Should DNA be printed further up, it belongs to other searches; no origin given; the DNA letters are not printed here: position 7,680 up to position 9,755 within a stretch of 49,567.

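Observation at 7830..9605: Receiver domain fused to the C-terminus of a DsrK/HdrD-type CCG iron-sulfur protein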

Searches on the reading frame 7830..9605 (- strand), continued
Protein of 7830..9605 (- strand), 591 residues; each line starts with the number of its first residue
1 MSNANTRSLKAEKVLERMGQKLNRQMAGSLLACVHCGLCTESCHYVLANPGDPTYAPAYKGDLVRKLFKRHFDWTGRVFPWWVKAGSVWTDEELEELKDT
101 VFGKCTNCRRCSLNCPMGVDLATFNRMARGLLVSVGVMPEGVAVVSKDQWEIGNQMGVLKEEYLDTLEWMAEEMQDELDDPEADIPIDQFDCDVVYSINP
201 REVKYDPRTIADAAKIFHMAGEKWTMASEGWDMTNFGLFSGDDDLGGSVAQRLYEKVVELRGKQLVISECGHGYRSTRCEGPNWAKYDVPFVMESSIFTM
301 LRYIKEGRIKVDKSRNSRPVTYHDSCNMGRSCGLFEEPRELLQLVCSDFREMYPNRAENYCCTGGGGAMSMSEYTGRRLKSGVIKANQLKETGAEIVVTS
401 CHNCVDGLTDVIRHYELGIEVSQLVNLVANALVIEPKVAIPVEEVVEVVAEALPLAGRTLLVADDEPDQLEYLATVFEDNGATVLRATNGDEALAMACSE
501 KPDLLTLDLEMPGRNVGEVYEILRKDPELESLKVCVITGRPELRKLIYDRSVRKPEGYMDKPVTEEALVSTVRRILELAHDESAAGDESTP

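Call 63: fold_search(model_id=the predicted structure, library=pdb)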
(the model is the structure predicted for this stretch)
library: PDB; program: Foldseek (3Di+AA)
matches with E <= 10: 1474; with E <= 0.001: 461
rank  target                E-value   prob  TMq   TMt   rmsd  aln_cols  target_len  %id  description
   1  9ojn                  2.7e-16  1.00  0.53  0.43   4.9       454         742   19  Structure of Mycobacterium smegmatis EtfD (released 2025-05-21)
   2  9a6l_A                4.4e-08  1.00  0.32  0.72   5.2       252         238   17  Integrative model of LUTA-LUTB by crosslinking MS and deep learning (released 2024-09-18)
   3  9dvt_R                3.9e-07  1.00  0.20  0.48   1.8       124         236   28  Cryo-EM structure of RpaA bound to PkaiBC DNA and the CTD of the alpha subunit of RNAP from the cyanobacterium Synecho (released 2025-10-15)
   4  9dvt_S                1.0e-06  1.00  0.19  0.49   1.7       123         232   28  Cryo-EM structure of RpaA bound to PkaiBC DNA and the CTD of the alpha subunit of RNAP from the cyanobacterium Synecho (released 2025-10-15)
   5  6ifh                  1.2e-06  1.00  0.19  0.88   1.9       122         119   30  Unphosphorylated Spo0F from Paenisporosarcina sp. TG-14 (released 2019-01-16)
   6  6rh8_C                1.4e-06  1.00  0.19  0.87   2.1       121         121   25  Revisiting pH-gated conformational switch. Complex HK853 mutant H260A -RR468 mutant D53A pH 5.3 (released 2020-02-19)
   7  6rh1_C                1.8e-06  1.00  0.19  0.88   2.1       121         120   25  Revisiting pH-gated conformational switch. Complex HK853-RR468 D53A pH 7 (released 2020-02-19)
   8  6oec_E                1.8e-06  1.00  0.21  0.74   2.2       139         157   25  Yeast Spc42 Trimeric Coiled-Coil Amino Acids 181-211 fused to PDB: 3H5I (released 2019-04-24)
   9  4ja2                  2.0e-06  1.00  0.19  0.88   2.1       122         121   26  Structural basis of a rationally rewired protein-protein interface (RR468mutant V13P, L14I, I17M and N21V) (released 2013-09-04)
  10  5uht_B                2.1e-06  1.00  0.19  0.87   2.1       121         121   26  Structure of the Thermotoga maritima HK853-BeF3-RR468 complex at pH 5.0 (released 2017-12-27)
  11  3nhm_A                2.2e-06  1.00  0.18  0.90   2.3       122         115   22  Crystal structure of a response regulator from Myxococcus xanthus (released 2010-07-21)
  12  1mb3                  2.2e-06  1.00  0.18  0.86   2.3       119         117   25  CRYSTAL STRUCTURE OF THE RESPONSE REGULATOR DIVK AT PH 8.5 IN COMPLEX WITH MG2+ (released 2002-12-04)
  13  8fk2_A                2.5e-06  1.00  0.19  0.88   1.9       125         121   22  The N-terminal VicR from Streptococcus mutans (released 2023-10-25)
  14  5hm6_A                2.7e-06  1.00  0.18  0.82   2.6       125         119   24  N-terminal domain of BfmR from Acinetobacter baumannii (released 2017-01-18)
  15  6oec_B                2.7e-06  1.00  0.21  0.71   2.9       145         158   26  Yeast Spc42 Trimeric Coiled-Coil Amino Acids 181-211 fused to PDB: 3H5I (released 2019-04-24)
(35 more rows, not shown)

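Call 65: find_homologous_proteins(query=P0130, max_evalue=1e-20)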
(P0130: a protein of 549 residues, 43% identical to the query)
Query P0130 (549 aa): 3519 proteins with E <= 1e-20 among 8000 candidates; the best 120 are listed.
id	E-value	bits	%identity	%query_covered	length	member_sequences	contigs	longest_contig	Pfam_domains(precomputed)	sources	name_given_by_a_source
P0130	0.0e+0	1301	100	100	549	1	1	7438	PF04358.20,PF13534.12,PF02754.22,PF13183.12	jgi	-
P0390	0.0e+0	1205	91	100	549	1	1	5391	PF04358.20,PF13534.12,PF02754.22,PF13183.12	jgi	jgi:TusE/DsrC/DsvC family sulfur relay protein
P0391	0.0e+0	1201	91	100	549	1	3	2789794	PF04358.20,PF13534.12,PF02754.22,PF13183.12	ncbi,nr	ncbi:MAG: TusE/DsrC/DsvC family sulfur relay protein [Dehalococcoidia bacterium]|nr:MAG: TusE/DsrC/D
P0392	0.0e+0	1174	89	100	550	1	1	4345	PF04358.20,PF13534.12,PF02754.22,PF13183.12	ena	-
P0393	0.0e+0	1093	83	99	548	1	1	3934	PF04358.20,PF13534.12,PF02754.22,PF13183.12,PF13187.12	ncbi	-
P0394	0.0e+0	1092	83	100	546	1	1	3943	PF04358.20,PF13534.12,PF02754.22,PF13183.12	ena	-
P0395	0.0e+0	1092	83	100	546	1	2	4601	PF04358.20,PF13534.12,PF02754.22,PF13183.12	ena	-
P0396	0.0e+0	1091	83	99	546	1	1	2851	PF04358.20,PF13534.12,PF02754.22,PF13183.12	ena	-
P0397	0.0e+0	1091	83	100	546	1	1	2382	PF04358.20,PF13534.12,PF02754.22,PF13183.12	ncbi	-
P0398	0.0e+0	1090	83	100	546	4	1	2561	PF04358.20,PF13534.12,PF02754.22,PF13183.12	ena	-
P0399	0.0e+0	1089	83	100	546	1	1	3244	PF04358.20,PF13534.12,PF02754.22,PF13183.12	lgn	-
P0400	0.0e+0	1088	82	100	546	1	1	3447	PF04358.20,PF13534.12,PF02754.22,PF13183.12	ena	-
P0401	0.0e+0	1088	83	100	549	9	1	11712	PF04358.20,PF13534.12,PF02754.22,PF13183.12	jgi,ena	-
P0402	0.0e+0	1083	82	99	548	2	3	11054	PF04358.20,PF13534.12,PF02754.22,PF13183.12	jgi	jgi:TusE/DsrC/DsvC family sulfur relay protein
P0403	0.0e+0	1082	82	100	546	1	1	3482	PF04358.20,PF13534.12,PF02754.22,PF13183.12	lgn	-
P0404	0.0e+0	1073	81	99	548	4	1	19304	PF04358.20,PF13534.12,PF02754.22,PF13183.12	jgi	-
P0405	0.0e+0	1071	81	100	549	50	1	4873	PF12838.13,PF04358.20,PF13534.12,PF02754.22,PF13183.12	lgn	-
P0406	0.0e+0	1055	81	98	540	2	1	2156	PF04358.20,PF13534.12,PF02754.22,PF13183.12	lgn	-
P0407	0.0e+0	1053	80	100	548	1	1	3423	PF04358.20,PF13534.12,PF02754.22,PF13183.12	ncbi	ncbi:MAG: TusE/DsrC/DsvC family sulfur relay protein [Chloroflexota bacterium]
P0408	0.0e+0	1045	80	100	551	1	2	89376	PF04358.20,PF13534.12,PF02754.22,PF13183.12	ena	-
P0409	0.0e+0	1041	78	100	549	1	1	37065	PF04358.20,PF13534.12,PF02754.22,PF13183.12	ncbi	ncbi:TusE/DsrC/DsvC family sulfur relay protein [Chloroflexota bacterium]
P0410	0.0e+0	1040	79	99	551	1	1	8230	PF04358.20,PF13534.12,PF02754.22,PF13183.12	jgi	jgi:TusE/DsrC/DsvC family sulfur relay protein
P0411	0.0e+0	1039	78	99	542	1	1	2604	PF04358.20,PF13534.12,PF02754.22,PF13183.12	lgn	-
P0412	0.0e+0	1035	79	97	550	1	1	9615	PF04358.20,PF13534.12,PF02754.22,PF13183.12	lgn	-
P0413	0.0e+0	1030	79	99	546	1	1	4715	PF04358.20,PF13534.12,PF02754.22,PF13183.12,PF13187.12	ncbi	-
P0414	0.0e+0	1028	77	99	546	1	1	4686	PF04358.20,PF13534.12,PF02754.22,PF13183.12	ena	-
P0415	0.0e+0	1026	77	99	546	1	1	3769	PF04358.20,PF13534.12,PF02754.22,PF13183.12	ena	-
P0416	0.0e+0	1018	77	100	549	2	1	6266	PF04358.20,PF13534.12,PF02754.22,PF13183.12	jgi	jgi:Fe-S oxidoreductase/sulfur relay (sulfurtransferase) DsrC/TusE family protein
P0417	0.0e+0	1014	77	99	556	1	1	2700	PF12838.13,PF04358.20,PF13534.12,PF02754.22,PF13183.12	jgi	-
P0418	8.3e-296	1000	76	99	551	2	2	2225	PF04358.20,PF13534.12,PF02754.22,PF13183.12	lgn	-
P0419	2.4e-294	995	75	99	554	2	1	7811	PF04358.20,PF13534.12,PF02754.22,PF13183.12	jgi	jgi:Fe-S oxidoreductase/sulfur relay (sulfurtransferase) DsrC/TusE family protein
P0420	2.5e-281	952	75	99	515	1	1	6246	PF04358.20,PF02754.22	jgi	-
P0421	1.7e-279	946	82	88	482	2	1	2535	PF04358.20,PF02754.22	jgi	jgi:Fe-S oxidoreductase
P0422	1.5e-263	894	81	83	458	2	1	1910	PF04358.20,PF02754.22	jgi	-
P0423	6.9e-245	832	68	98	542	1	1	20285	PF04358.20,PF13534.12,PF02754.22,PF13183.12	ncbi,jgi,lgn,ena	ncbi:MAG: TusE/DsrC/DsvC family sulfur relay protein [Dehalococcoidia bacterium]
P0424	2.4e-244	830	66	99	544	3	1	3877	PF04358.20,PF13534.12,PF02754.22,PF13183.12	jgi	-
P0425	1.1e-242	825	67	95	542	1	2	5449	PF04358.20,PF13534.12,PF02754.22,PF13183.12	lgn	-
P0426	8.9e-242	822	65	97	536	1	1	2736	PF04358.20,PF13534.12,PF02754.22,PF13183.12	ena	-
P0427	1.4e-239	814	65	99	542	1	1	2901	PF04358.20,PF13534.12,PF02754.22,PF13183.12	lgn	-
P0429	2.1e-236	804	64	96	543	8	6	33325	PF04358.20,PF13534.12,PF02754.22,PF13183.12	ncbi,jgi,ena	-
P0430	1.0e-231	788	62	96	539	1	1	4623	PF04358.20,PF13534.12,PF02754.22,PF13183.12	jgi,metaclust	metaclust:\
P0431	3.0e-225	767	62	97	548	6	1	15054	PF12838.13,PF04358.20,PF13534.12,PF02754.22,PF13183.12,PF13187.12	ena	-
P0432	1.4e-210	719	68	82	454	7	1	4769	PF12838.13,PF02754.22,PF13183.12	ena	-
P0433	1.1e-199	683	56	96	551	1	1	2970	PF12837.13,PF04358.20,PF13534.12,PF02754.22,PF13237.12,PF13183.12,PF13187.12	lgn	-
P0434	3.8e-193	661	53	95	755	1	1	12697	PF13185.13,PF01590.33,PF13492.13,PF04358.20,PF13534.12,PF02754.22,PF13183.12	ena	-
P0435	6.7e-193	660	80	62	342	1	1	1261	PF04358.20,PF02754.22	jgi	jgi:TusE/DsrC/DsvC family sulfur relay protein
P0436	1.5e-192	659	54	95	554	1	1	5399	PF04358.20,PF13534.12,PF02754.22,PF13183.12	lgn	-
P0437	1.6e-188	646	53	95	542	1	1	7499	PF04358.20,PF13534.12,PF02754.22,PF13183.12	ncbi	ncbi:TusE/DsrC/DsvC family sulfur relay protein [Chloroflexota bacterium]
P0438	1.6e-188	646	77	63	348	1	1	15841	PF04358.20,PF02754.22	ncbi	ncbi:TusE/DsrC/DsvC family sulfur relay protein [Chloroflexota bacterium]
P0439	1.3e-187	643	55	93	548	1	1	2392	PF04358.20,PF13534.12,PF02754.22,PF13237.12,PF13183.12,PF13187.12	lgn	-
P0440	6.3e-187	641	69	74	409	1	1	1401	PF04358.20,PF02754.22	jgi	jgi:TusE/DsrC/DsvC family sulfur relay protein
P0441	4.0e-185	635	51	98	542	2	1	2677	PF04358.20,PF13534.12,PF02754.22,PF13183.12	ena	-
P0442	1.0e-184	633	53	97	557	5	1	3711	PF04358.20,PF13534.12,PF02754.22,PF13237.12,PF13183.12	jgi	jgi:TusE/DsrC/DsvC family sulfur relay protein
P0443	1.3e-184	633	52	97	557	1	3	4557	PF12838.13,PF04358.20,PF13534.12,PF02754.22,PF13237.12,PF13183.12,PF13187.12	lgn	-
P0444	5.0e-184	631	51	95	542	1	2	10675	PF04358.20,PF13534.12,PF02754.22,PF13183.12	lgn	-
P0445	5.8e-184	631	62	77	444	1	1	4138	PF13534.12,PF02754.22,PF13183.12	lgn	-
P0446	3.8e-183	628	50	98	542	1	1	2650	PF04358.20,PF13534.12,PF02754.22,PF13183.12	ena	-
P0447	1.3e-181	623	53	93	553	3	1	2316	PF04358.20,PF13534.12,PF02754.22,PF13183.12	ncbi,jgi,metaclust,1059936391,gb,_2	metaclust:\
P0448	4.0e-179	615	51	97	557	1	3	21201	PF04358.20,PF13534.12,PF02754.22,PF13237.12,PF13183.12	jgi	jgi:TusE/DsrC/DsvC family sulfur relay protein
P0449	4.4e-178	611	52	96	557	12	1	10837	PF04358.20,PF13534.12,PF02754.22,PF13237.12,PF13183.12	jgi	jgi:TusE/DsrC/DsvC family sulfur relay protein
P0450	5.0e-178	611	51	97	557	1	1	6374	PF04358.20,PF13534.12,PF02754.22,PF13237.12,PF13183.12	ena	-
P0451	1.5e-176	606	51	93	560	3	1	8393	PF12837.13,PF04358.20,PF13534.12,PF02754.22,PF13237.12,PF13183.12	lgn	-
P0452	9.8e-175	600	50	94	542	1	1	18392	PF04358.20,PF13534.12,PF02754.22,PF13183.12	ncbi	-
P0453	1.1e-174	600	52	94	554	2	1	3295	PF04358.20,PF13534.12,PF02754.22,PF13237.12,PF13183.12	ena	-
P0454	1.4e-174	600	50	97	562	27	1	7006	PF04358.20,PF13534.12,PF02754.22,PF13237.12,PF13183.12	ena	-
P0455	4.2e-174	598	49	95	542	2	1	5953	PF04358.20,PF13534.12,PF02754.22,PF13183.12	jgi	-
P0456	5.7e-174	598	49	95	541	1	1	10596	PF04358.20,PF13534.12,PF02754.22,PF13183.12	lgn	-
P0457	2.9e-173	596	49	99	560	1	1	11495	PF12838.13,PF04358.20,PF13534.12,PF02754.22,PF13183.12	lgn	-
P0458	2.4e-172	593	49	97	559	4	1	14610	PF04358.20,PF13534.12,PF02754.22,PF13237.12,PF13183.12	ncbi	-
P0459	8.6e-172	591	51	95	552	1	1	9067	PF04358.20,PF13534.12,PF02754.22,PF13183.12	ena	-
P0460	7.8e-171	588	65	70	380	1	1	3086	PF04358.20,PF02754.22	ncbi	-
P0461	1.1e-170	587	50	93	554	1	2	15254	PF04358.20,PF13534.12,PF02754.22,PF13183.12,PF13187.12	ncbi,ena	-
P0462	5.5e-167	575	47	97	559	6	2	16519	PF04358.20,PF13534.12,PF02754.22,PF13237.12,PF13183.12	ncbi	-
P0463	2.8e-166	572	48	93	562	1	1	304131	PF04358.20,PF13534.12,PF02754.22,PF13237.12,PF13183.12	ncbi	-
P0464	3.2e-166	572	50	95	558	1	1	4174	PF04358.20,PF13534.12,PF02754.22,PF13183.12,PF13187.12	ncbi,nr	ncbi:MAG: TusE/DsrC/DsvC family sulfur relay protein [Dehalococcoidales bacterium]|nr:TusE/DsrC/DsvC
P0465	9.3e-166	571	58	76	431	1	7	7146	PF12838.13,PF13534.12,PF02754.22,PF13237.12,PF13183.12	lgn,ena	-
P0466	1.7e-165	570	48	94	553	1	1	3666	PF04358.20,PF13534.12,PF02754.22,PF13237.12,PF13183.12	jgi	jgi:Fe-S oxidoreductase/sulfur relay (sulfurtransferase) DsrC/TusE family protein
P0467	2.2e-165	570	50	92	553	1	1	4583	PF04358.20,PF13534.12,PF02754.22,PF13237.12,PF13183.12,PF13187.12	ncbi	ncbi:MAG: TusE/DsrC/DsvC family sulfur relay protein [Chloroflexota bacterium]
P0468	4.0e-164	565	50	94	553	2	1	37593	PF04358.20,PF13534.12,PF02754.22,PF13237.12,PF13183.12,PF13187.12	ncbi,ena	-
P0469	1.4e-163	564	50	92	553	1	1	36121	PF04358.20,PF13534.12,PF02754.22,PF13237.12,PF13183.12,PF13187.12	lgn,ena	-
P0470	1.9e-163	563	55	83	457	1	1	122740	PF12838.13,PF13534.12,PF02754.22,PF13237.12,PF13183.12,PF13187.12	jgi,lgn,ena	-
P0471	9.9e-163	561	57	76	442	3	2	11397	PF13534.12,PF02754.22,PF13183.12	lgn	-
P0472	8.7e-162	558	55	77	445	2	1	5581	PF12838.13,PF13534.12,PF02754.22,PF13183.12,PF13187.12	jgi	jgi:Fe-S oxidoreductase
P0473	1.0e-160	554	55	75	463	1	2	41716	PF02754.22,PF13183.12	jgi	jgi:Fe-S oxidoreductase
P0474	1.5e-160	554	55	80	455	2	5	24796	PF12838.13,PF13534.12,PF02754.22,PF13183.12,PF13187.12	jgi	jgi:Fe-S oxidoreductase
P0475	3.7e-160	552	55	76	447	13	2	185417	PF13534.12,PF02754.22,PF13183.12,PF13187.12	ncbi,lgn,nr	ncbi:MAG: (Fe-S)-binding protein [Bacillota bacterium]|nr:(Fe-S)-binding protein [Bacillota bacteriu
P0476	5.9e-159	548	55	77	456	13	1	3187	PF12838.13,PF13534.12,PF02754.22,PF13237.12,PF13183.12,PF13187.12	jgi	jgi:Fe-S oxidoreductase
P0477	8.2e-159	548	55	78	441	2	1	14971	PF12838.13,PF13534.12,PF02754.22,PF13237.12,PF13183.12,PF13187.12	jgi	jgi:Fe-S oxidoreductase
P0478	1.0e-158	548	55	76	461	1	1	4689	PF02754.22,PF13183.12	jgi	jgi:Fe-S oxidoreductase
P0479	4.6e-158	545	56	76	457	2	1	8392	PF02754.22,PF13183.12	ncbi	-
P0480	6.9e-158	545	55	76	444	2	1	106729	PF13534.12,PF02754.22,PF13237.12,PF13183.12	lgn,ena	-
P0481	8.5e-158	545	53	77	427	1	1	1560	PF13534.12,PF02754.22,PF13237.12,PF13183.12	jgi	jgi:Fe-S oxidoreductase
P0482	1.2e-157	544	55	77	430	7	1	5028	PF13534.12,PF02754.22,PF13237.12,PF13183.12,PF13187.12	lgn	-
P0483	1.2e-157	544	55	76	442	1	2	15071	PF13534.12,PF02754.22,PF13237.12,PF13183.12,PF13187.12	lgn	-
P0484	1.9e-157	543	55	76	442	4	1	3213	PF12838.13,PF13534.12,PF02754.22,PF13237.12,PF13183.12,PF13187.12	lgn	-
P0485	9.7e-157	541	56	75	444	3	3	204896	PF13534.12,PF02754.22,PF13183.12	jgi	jgi:Fe-S oxidoreductase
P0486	1.7e-156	540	53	76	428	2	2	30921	PF12838.13,PF13534.12,PF02754.22,PF13237.12,PF13183.12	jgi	-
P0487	8.5e-156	538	54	77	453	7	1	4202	PF12797.13,PF12838.13,PF13534.12,PF02754.22,PF13237.12,PF13183.12,PF13187.12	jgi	jgi:Fe-S oxidoreductase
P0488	1.2e-155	537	54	77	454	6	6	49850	PF12838.13,PF13534.12,PF02754.22,PF13237.12,PF13183.12,PF13187.12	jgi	jgi:Fe-S oxidoreductase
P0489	3.0e-155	536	54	76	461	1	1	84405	PF12838.13,PF13534.12,PF02754.22,PF13237.12,PF13183.12,PF13187.12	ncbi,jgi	jgi:Fe-S oxidoreductase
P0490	4.6e-155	535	55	76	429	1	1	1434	PF13534.12,PF02754.22,PF13237.12,PF13183.12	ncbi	-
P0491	5.9e-155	535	53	80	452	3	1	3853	PF12838.13,PF13534.12,PF02754.22,PF13237.12,PF13183.12,PF13187.12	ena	-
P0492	9.8e-155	534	55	76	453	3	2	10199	PF12838.13,PF13534.12,PF02754.22,PF13237.12,PF13183.12,PF13187.12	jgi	jgi:Fe-S oxidoreductase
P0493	9.9e-155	534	53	77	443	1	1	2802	PF02754.22,PF13183.12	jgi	jgi:Fe-S oxidoreductase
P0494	1.1e-154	534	54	77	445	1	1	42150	PF12838.13,PF13534.12,PF02754.22,PF13237.12,PF13183.12,PF13187.12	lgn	-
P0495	1.1e-154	534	52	79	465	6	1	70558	PF12838.13,PF13534.12,PF02754.22,PF13237.12,PF13183.12,PF13187.12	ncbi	ncbi:MAG: (Fe-S)-binding protein [Chloroflexota bacterium]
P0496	1.5e-154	534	54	77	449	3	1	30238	PF12838.13,PF13534.12,PF02754.22,PF13237.12,PF13183.12,PF13187.12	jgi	jgi:Fe-S oxidoreductase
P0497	1.6e-154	534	55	76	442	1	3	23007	PF13534.12,PF02754.22,PF13237.12,PF13183.12,PF13187.12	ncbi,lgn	-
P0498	2.0e-154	533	54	77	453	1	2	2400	PF12838.13,PF13534.12,PF02754.22,PF13237.12,PF13183.12,PF13187.12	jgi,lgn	jgi:Fe-S oxidoreductase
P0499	3.6e-154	533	54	79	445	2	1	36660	PF12838.13,PF13534.12,PF02754.22,PF13237.12,PF13183.12,PF13187.12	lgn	-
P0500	4.5e-154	532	53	76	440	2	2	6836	PF12838.13,PF13534.12,PF02754.22,PF13237.12,PF13183.12,PF13187.12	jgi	jgi:Fe-S oxidoreductase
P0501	6.3e-154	532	54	76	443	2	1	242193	PF13534.12,PF02754.22,PF13237.12,PF13183.12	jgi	jgi:Fe-S oxidoreductase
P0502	6.5e-154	532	54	76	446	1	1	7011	PF12838.13,PF13534.12,PF02754.22,PF13237.12,PF13183.12,PF13187.12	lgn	-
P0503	7.5e-154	531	54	76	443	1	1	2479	PF12838.13,PF13534.12,PF02754.22,PF13237.12,PF13183.12,PF13187.12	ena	-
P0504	7.9e-154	531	54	76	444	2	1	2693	PF12838.13,PF13534.12,PF02754.22,PF13237.12,PF13183.12,PF13187.12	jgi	jgi:Fe-S oxidoreductase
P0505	8.3e-154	531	55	76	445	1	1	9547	PF13534.12,PF02754.22,PF13237.12,PF13183.12,PF13187.12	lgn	-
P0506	9.6e-154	531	54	76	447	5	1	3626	PF12838.13,PF13534.12,PF02754.22,PF13237.12,PF13183.12,PF13187.12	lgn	-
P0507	1.1e-153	531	54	76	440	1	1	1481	PF12838.13,PF13534.12,PF02754.22,PF13237.12,PF13183.12,PF13187.12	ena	-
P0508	2.4e-153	530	55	76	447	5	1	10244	PF12838.13,PF13534.12,PF02754.22,PF13237.12,PF13183.12,PF13187.12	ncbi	-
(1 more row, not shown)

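Call 66: find_encoding_contigs(protein=P0391, flank=7000, max_places=1)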
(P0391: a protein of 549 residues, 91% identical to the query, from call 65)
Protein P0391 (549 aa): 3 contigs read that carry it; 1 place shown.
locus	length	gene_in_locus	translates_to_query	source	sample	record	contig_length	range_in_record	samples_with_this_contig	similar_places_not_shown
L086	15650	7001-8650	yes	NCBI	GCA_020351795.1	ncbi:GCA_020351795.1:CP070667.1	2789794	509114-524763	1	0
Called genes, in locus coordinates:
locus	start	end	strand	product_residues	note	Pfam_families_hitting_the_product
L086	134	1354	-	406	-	PF02515:CoA_transf_3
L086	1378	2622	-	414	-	PF02515:CoA_transf_3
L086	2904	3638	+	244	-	PF13938:DUF4213, PF04016:DUF364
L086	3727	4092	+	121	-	PF08821:CGGC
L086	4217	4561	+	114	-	PF08821:CGGC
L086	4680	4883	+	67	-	-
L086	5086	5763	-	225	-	PF06114:Peptidase_M78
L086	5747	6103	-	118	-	PF13560:HTH_31 (weak), PF01381:HTH_3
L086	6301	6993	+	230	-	PF02665:Nitrate_red_gam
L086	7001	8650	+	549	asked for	PF13183:Fer4_8, PF13534:Fer4_17, PF02754:CCG, PF04358:DsrC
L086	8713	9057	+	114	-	PF04358:DsrC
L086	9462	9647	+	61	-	-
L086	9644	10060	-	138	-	PF09723:Zn_ribbon_8 (faint), PF12760:Zn_ribbon_IS1595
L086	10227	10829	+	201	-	-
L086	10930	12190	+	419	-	PF01968:Hydantoinase_A, PF19278:Hydant_A_C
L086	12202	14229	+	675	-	PF02538:Hydantoinase_B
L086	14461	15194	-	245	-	PF00890:FAD_binding_2 (weak), PF01266:DAO, PF01946:Thi4 (weak), PF12831:FAD_oxidored (weak), PF13450:NAD_binding_8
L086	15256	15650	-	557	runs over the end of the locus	PF00890:FAD_binding_2 (faint), PF01266:DAO (faint), PF01593:Amino_oxidase (faint), PF03486:HI0933_like (faint), PF07992:Pyr_redox_2 (faint), PF12831:FAD_oxidored (weak), PF13450:NAD_binding_8 (weak)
